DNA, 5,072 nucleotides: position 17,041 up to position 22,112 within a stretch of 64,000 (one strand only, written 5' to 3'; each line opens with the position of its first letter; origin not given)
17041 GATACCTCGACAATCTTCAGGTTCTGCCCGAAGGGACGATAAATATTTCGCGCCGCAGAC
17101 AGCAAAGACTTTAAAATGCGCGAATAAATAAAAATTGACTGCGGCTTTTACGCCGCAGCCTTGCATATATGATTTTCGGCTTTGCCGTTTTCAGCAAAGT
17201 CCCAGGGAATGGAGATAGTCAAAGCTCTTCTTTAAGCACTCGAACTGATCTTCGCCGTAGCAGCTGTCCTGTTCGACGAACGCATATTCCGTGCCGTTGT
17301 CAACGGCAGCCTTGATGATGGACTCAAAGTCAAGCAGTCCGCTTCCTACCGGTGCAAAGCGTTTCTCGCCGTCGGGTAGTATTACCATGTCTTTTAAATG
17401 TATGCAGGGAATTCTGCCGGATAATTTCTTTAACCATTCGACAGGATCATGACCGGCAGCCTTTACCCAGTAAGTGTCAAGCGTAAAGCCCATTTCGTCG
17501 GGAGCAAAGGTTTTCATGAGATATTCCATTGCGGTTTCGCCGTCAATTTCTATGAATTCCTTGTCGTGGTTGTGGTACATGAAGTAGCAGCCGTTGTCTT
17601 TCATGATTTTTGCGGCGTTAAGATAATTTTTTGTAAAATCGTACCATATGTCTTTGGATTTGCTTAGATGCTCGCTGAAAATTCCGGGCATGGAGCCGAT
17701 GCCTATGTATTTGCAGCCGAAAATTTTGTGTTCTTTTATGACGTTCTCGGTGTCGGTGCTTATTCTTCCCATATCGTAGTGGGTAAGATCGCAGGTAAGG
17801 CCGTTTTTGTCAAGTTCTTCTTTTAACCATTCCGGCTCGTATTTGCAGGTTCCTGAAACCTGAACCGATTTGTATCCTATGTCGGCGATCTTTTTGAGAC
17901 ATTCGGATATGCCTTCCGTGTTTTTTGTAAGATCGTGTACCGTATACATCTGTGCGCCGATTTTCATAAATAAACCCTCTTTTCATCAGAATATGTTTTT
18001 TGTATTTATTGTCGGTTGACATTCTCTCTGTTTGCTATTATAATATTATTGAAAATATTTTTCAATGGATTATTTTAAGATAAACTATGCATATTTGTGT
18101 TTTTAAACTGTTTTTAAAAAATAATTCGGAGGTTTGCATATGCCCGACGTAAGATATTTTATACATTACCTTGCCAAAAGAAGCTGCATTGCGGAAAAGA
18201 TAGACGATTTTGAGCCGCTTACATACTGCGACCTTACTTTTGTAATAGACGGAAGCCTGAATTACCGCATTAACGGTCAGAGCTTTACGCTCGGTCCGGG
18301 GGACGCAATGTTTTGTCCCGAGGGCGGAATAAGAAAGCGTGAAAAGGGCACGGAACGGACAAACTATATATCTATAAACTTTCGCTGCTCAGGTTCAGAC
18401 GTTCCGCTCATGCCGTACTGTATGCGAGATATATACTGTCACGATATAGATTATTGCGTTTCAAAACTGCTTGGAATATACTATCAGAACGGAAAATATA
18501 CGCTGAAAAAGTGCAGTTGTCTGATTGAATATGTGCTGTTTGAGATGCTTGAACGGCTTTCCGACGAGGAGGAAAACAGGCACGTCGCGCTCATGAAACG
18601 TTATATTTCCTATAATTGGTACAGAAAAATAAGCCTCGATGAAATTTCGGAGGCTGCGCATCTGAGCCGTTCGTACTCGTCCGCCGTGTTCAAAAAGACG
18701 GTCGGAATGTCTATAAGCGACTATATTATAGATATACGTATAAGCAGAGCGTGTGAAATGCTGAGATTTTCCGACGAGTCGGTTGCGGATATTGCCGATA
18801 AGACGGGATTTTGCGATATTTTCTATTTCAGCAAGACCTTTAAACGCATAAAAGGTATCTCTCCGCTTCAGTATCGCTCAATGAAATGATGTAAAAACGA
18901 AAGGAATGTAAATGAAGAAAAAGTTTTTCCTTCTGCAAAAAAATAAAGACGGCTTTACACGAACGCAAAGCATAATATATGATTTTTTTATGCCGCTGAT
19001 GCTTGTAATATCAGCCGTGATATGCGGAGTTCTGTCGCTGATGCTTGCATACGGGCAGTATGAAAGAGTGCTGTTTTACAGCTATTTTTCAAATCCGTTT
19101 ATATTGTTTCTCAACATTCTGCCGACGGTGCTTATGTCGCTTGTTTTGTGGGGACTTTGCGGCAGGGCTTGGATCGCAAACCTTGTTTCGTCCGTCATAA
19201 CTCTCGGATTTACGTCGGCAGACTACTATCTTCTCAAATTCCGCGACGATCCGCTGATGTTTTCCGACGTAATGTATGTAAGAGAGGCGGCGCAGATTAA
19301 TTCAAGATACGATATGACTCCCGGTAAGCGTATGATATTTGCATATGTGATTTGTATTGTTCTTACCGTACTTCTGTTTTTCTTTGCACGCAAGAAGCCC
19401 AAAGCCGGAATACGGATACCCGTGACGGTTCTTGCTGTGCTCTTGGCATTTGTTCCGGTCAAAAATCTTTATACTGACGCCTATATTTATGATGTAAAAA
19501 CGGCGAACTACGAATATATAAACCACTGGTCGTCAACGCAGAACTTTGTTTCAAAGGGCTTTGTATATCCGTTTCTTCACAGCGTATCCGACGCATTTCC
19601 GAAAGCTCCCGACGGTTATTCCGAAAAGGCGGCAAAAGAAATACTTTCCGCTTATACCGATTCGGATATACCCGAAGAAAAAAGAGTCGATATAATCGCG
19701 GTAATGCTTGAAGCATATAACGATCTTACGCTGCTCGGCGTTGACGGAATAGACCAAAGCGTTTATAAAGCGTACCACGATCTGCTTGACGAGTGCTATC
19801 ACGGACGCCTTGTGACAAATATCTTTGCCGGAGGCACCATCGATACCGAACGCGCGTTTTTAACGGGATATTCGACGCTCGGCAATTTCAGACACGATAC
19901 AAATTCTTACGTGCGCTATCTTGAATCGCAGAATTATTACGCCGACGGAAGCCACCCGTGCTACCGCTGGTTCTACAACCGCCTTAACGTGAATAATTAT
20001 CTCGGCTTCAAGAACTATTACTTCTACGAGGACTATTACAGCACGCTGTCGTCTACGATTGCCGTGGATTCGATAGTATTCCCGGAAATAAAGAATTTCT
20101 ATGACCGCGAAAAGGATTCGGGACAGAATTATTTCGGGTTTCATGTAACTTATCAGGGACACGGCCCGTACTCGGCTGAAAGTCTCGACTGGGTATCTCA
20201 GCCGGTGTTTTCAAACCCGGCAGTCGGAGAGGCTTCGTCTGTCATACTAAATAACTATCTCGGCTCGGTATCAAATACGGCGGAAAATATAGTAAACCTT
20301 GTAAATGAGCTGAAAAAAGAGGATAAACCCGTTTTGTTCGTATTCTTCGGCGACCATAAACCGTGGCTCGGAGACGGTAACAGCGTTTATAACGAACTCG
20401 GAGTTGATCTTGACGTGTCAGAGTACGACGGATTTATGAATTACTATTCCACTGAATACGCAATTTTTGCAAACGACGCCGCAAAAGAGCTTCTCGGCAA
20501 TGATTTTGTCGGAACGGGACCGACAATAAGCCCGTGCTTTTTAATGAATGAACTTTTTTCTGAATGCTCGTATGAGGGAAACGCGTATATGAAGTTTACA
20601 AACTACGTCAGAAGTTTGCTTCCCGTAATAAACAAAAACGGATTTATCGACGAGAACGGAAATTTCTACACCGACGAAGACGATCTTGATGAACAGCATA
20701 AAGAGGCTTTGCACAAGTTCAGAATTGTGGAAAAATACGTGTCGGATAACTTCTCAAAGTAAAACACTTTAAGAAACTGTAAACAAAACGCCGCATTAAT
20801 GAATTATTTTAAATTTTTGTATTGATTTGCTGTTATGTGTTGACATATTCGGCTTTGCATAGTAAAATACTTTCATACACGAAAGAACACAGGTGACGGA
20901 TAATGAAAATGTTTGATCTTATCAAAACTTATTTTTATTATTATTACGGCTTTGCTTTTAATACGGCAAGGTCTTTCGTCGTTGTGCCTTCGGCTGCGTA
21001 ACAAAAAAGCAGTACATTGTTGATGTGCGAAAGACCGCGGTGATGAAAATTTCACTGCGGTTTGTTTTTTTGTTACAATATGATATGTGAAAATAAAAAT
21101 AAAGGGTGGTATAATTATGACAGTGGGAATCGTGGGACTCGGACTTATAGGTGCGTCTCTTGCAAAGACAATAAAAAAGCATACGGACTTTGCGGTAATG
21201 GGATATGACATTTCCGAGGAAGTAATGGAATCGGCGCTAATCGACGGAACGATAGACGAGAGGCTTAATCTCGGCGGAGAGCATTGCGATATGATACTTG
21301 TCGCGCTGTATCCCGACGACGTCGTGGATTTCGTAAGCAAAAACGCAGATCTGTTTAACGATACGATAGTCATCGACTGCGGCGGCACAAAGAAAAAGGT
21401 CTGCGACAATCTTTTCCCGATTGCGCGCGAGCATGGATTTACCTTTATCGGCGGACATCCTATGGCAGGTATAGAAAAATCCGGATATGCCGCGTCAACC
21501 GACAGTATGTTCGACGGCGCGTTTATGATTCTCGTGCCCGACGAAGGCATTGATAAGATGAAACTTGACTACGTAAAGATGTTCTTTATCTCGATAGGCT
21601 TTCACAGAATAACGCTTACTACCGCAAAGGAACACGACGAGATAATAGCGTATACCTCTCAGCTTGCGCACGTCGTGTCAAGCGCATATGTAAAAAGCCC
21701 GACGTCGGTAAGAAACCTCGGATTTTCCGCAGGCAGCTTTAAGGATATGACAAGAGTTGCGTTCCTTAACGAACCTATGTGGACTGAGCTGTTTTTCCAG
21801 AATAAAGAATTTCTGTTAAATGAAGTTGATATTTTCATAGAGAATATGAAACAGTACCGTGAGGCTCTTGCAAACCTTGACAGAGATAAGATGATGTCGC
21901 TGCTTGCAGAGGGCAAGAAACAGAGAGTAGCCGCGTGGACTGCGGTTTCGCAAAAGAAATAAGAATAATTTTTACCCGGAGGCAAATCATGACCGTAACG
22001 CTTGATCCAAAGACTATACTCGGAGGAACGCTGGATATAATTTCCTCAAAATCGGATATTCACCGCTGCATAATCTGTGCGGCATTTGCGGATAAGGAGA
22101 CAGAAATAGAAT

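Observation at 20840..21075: Tyr/Phe-rich leader peptide plus terminator upstream of tyrA: candidate ribosome-mediated attenuator in a Firmicute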

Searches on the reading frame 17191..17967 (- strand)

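Call 9: search_protein_families(library=pfam, proteins=[window:17191-17967:-])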
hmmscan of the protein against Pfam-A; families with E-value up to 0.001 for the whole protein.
window:17191-17967:- (258 aa): 1 family
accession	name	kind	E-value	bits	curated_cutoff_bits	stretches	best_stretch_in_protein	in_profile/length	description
PF01261.30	AP_endonuc_2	-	5.4e-15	56.2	31.1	1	25-232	2-228/249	Xylose isomerase-like TIM barrel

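Call 10: search_protein_families(library=ncbifam, proteins=[window:17191-17967:-])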
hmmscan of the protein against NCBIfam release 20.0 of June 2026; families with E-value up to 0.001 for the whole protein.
window:17191-17967:- (258 aa): 2 families
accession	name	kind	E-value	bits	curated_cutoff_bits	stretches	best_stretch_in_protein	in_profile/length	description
TIGR04379.1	myo_inos_iolE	equivalog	2.1e-15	57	290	1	19-194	24-212/290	myo-inosose-2 dehydratase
NF002198.0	PRK01060.1-3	equivalog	0.00056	19.6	244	1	153-223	153-227/253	deoxyribonuclease IV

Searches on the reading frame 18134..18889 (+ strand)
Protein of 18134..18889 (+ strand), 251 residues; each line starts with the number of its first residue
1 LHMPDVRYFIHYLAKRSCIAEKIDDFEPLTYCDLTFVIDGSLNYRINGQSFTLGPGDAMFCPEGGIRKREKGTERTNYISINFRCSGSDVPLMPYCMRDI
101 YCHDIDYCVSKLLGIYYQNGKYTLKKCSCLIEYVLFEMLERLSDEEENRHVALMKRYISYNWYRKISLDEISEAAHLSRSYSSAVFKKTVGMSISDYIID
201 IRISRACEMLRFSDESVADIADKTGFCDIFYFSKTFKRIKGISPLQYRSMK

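Call 9: search_protein_families(library=pfam, proteins=[window:18134-18889:+])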
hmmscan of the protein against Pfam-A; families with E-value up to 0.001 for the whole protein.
window:18134-18889:+ (251 aa): 3 families
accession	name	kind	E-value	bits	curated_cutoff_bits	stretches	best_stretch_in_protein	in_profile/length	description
PF00165.29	HTH_AraC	-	3.8e-20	72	26.6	2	214-248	8-41/42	Bacterial regulatory helix-turn-helix proteins, AraC family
PF12833.13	HTH_18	-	5.4e-20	71.9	33.6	1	172-249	2-79/80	Helix-turn-helix domain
PF07883.17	Cupin_2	-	0.00039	20.5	27.2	1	34-64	21-51/70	Cupin domain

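Call 10: search_protein_families(library=ncbifam, proteins=[window:18134-18889:+])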
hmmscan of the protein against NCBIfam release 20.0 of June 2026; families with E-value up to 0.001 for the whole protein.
window:18134-18889:+ (251 aa): 29 families (the best 25 are shown)
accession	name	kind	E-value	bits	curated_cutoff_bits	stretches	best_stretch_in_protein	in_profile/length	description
NF047455.1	TF_Staph_AryK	equivalog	4.7e-22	78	850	1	129-249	137-257/759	transcriptional regulator AryK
TIGR04094.1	adjacent_YSIRK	equivalog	1.8e-20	73.3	200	1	138-248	274-383/383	YSIRK-targeted surface antigen transcriptional regulator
NF007860.0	PRK10572.1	equivalog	2e-20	72.9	208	1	125-249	156-283/292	arabinose operon transcriptional regulator AraC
NF047788.1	TransRegPocR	equivalog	7.3e-19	68.1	500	1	147-250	187-290/296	transcriptional regulator PocR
NF049932.1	TranspRegBtr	equivalog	7.4e-19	67.7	900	1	126-248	139-263/531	bacillibactin transport transcriptional regulator Btr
NF007693.0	PRK10371.1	equivalog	2.5e-16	59.8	253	1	146-249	195-298/309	transcriptional regulator MelR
NF033869.1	viru_reg_Rsp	equivalog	2.4e-14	52.8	400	1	155-250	153-248/701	AraC family transcriptional regulator Rsp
NF010026.0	PRK13501.1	equivalog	2.2e-13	50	363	1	166-249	193-276/290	HTH-type transcriptional activator RhaR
NF010028.0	PRK13503.1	equivalog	7.7e-13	48.5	288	1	143-249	166-271/278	HTH-type transcriptional activator RhaS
NF010025.2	PRK13500.1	equivalog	3.7e-12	46.4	525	1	162-249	189-276/282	HTH-type transcriptional activator RhaR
NF007243.0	PRK09685.1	equivalog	1.2e-11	44.6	199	1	124-249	175-300/303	transcriptional regulator FeaR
NF006902.0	PRK09393.1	equivalog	3.3e-11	43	425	1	142-249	213-320/327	transcriptional regulator FtrA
NF007633.0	PRK10296.1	equivalog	4.5e-11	42.8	264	1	30-249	43-273/280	transcriptional regulator ChbR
NF052371.1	TransRegGbdRPseu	equivalog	1.2e-10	41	480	1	160-250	236-326/365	choline metabolism transcriptional regulator GbdR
NF010027.0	PRK13502.1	equivalog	1.3e-09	38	384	1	166-250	193-277/282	HTH-type transcriptional activator RhaR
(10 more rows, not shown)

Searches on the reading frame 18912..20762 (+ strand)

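Call 9: search_protein_families(library=pfam, proteins=[window:18912-20762:+])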
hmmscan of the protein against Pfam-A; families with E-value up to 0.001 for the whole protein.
window:18912-20762:+ (616 aa): 1 family
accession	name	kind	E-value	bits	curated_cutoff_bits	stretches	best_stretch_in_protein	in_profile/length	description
PF00884.28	Sulfatase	-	5.2e-15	56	25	1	293-490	31-249/301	Sulfatase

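Call 10: search_protein_families(library=ncbifam, proteins=[window:18912-20762:+])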
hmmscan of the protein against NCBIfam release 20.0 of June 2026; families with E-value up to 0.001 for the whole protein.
window:18912-20762:+ (616 aa): 0 families

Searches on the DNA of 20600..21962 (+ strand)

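Call 4: search_rna_families(source=window, start=20600, end=21300, threshold=evalue, max_evalue=10, show_alignments=3)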
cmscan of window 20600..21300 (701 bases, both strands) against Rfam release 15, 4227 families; matches with E-value up to 10: 5.
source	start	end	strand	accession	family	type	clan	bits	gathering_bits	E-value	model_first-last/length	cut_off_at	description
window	21032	21063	+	RF01192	SNORD11B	Gene; snRNA; snoRNA; CD-box;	CL00103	17.3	50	5.5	1-87/87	no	Small nucleolar RNA SNORD11B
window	21035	21060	+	RF00212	SNORD38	Gene; snRNA; snoRNA; CD-box;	CL00051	16.9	44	2.5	1-70/70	no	Small nucleolar RNA SNORD38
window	21034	21110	+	RF00204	snoR12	Gene; snRNA; snoRNA; CD-box;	-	15.3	39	9.2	1-83/83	no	Small nucleolar RNA R12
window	20833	20874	+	RF02931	Bacilli-1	Gene; sRNA;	-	12.9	55.6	7.5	1-65/65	no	Bacilli-1 RNA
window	20911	20944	-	RF01675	CrcZ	Gene; sRNA;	-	10.6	95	1.9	1-398/398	no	Pseudomonas sRNA CrcZ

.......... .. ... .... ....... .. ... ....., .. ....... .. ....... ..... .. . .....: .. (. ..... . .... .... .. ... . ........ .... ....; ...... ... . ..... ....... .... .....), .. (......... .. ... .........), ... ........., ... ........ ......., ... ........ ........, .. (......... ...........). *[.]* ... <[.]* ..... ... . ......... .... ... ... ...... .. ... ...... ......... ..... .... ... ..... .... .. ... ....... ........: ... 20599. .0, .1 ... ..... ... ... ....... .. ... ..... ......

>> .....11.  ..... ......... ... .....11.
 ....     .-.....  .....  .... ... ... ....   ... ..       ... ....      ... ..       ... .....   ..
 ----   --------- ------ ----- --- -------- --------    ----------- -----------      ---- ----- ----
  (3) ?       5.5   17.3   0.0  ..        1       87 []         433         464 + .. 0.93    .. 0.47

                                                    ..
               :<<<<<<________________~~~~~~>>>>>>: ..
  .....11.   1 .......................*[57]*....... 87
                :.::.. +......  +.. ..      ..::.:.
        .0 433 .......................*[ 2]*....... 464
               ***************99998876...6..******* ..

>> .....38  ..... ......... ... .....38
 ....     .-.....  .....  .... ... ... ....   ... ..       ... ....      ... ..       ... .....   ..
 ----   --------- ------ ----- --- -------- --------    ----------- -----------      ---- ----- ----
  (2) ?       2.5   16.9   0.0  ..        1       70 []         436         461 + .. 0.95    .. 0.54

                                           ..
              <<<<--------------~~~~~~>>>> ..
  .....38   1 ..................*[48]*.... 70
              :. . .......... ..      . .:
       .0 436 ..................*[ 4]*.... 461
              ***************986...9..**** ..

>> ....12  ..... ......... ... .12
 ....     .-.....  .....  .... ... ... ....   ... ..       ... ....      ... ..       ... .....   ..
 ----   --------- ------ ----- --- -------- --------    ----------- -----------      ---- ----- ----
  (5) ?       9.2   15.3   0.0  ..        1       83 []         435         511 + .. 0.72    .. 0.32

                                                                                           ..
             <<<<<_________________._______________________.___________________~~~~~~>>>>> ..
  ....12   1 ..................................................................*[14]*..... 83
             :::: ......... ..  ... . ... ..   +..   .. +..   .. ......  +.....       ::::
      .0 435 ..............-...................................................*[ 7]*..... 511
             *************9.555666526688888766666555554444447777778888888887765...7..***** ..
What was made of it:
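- On Rfam 15 leader-peptide families (Phe, Trp, His, Leu, Thr, leu/phe leaders and any other curated family): Only five chance-level hits, none to a leader family (snoRNAs, Bacilli-1, CrcZ; E 1.9-9.2) (call 4).
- Closest known: Escherichia coli pheA leader. Different: No sequence or structure homology: no Rfam leader family matches, even at E up to 10 (call 4).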

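Call 50: search_rna_families(sources=[L001, L003, L005, L009, L027, L043, L055, L072, L077, L080, L002, L029, L058, L059, L062, L064, L081, L085, L088, L092], threshold=gathering)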
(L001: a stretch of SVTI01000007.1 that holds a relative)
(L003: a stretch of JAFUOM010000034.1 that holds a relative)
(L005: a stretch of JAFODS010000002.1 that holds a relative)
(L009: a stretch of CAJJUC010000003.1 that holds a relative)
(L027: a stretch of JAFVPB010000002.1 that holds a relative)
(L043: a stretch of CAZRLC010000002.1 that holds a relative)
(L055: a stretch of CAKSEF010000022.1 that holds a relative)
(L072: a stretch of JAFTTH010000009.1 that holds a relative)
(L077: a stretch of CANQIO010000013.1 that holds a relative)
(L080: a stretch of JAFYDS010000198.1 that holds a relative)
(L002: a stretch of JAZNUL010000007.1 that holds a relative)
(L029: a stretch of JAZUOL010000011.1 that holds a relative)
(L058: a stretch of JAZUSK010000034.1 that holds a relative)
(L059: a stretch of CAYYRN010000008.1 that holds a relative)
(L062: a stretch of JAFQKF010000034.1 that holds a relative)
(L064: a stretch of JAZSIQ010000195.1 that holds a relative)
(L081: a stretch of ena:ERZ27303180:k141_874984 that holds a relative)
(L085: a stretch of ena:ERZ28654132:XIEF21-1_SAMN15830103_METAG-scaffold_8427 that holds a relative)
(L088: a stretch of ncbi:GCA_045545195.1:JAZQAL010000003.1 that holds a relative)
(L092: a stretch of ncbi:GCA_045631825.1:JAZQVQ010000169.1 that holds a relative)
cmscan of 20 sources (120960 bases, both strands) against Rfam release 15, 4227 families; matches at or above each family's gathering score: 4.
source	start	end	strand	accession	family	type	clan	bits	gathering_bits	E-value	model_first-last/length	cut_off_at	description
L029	1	119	+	RF02541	LSU_rRNA_bacteria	Gene; rRNA;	CL00112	81.8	50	3.3e-22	2807-2925/2925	5'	Bacterial large subunit ribosomal RNA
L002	1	97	+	RF02541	LSU_rRNA_bacteria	Gene; rRNA;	CL00112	73.1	50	2.6e-19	2828-2925/2925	5'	Bacterial large subunit ribosomal RNA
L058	1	95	+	RF02541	LSU_rRNA_bacteria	Gene; rRNA;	CL00112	71.9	50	6.5e-19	2830-2925/2925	5'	Bacterial large subunit ribosomal RNA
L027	145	217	-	RF00005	tRNA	Gene; tRNA;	CL00001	68.2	29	1.8e-12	1-71/71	no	tRNA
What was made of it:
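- On Rfam 15 leader-peptide families (Phe, Trp, His, Leu, Thr, leu/phe leaders and any other curated family): No family hits any leader in 20 leader-bearing loci (call 50).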

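Call 51: search_rna_families(sources=[L007, L013, L014, L015, L016, L018, L019, L021, L022, L023, L024, L025, L026, L033, L034, L036, L038, L039, L041, L042], threshold=gathering)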
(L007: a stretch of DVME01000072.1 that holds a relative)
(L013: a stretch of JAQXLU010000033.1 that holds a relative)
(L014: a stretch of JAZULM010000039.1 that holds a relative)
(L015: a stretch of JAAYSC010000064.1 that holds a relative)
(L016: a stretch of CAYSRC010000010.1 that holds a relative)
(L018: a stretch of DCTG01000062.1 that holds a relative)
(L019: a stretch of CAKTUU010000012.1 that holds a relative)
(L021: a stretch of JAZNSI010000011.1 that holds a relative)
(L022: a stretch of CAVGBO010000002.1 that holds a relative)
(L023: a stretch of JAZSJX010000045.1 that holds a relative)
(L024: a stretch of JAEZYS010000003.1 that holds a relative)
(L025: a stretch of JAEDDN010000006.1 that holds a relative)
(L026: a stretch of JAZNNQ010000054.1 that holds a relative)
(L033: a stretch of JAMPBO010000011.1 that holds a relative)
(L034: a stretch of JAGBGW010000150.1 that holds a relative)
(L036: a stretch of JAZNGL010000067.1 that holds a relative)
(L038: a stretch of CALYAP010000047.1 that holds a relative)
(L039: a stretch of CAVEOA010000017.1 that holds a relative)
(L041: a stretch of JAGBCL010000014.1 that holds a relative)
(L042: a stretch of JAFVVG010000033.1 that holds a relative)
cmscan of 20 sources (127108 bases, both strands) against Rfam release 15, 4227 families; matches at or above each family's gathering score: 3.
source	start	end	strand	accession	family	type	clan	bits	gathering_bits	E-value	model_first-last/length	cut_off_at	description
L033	3919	4136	+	RF00230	T-box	Cis-reg; leader;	-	109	93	7.3e-23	1-219/219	no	T-box leader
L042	3840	3921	+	RF00005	tRNA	Gene; tRNA;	CL00001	57.4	29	1.8e-09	1-71/71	no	tRNA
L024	1949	2037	-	RF00005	tRNA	Gene; tRNA;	CL00001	52.6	29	3.8e-08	1-71/71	no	tRNA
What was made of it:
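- On T-box leader (Rfam RF00230): The search does detect a T-box in L033 (call 51).
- Closest known: Tyr- or Phe-specific T-box leaders, the usual Firmicute solution. Different: Among 40 related loci scanned, only one T-box was found, and it lies downstream of tyrA (calls 50, 51).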
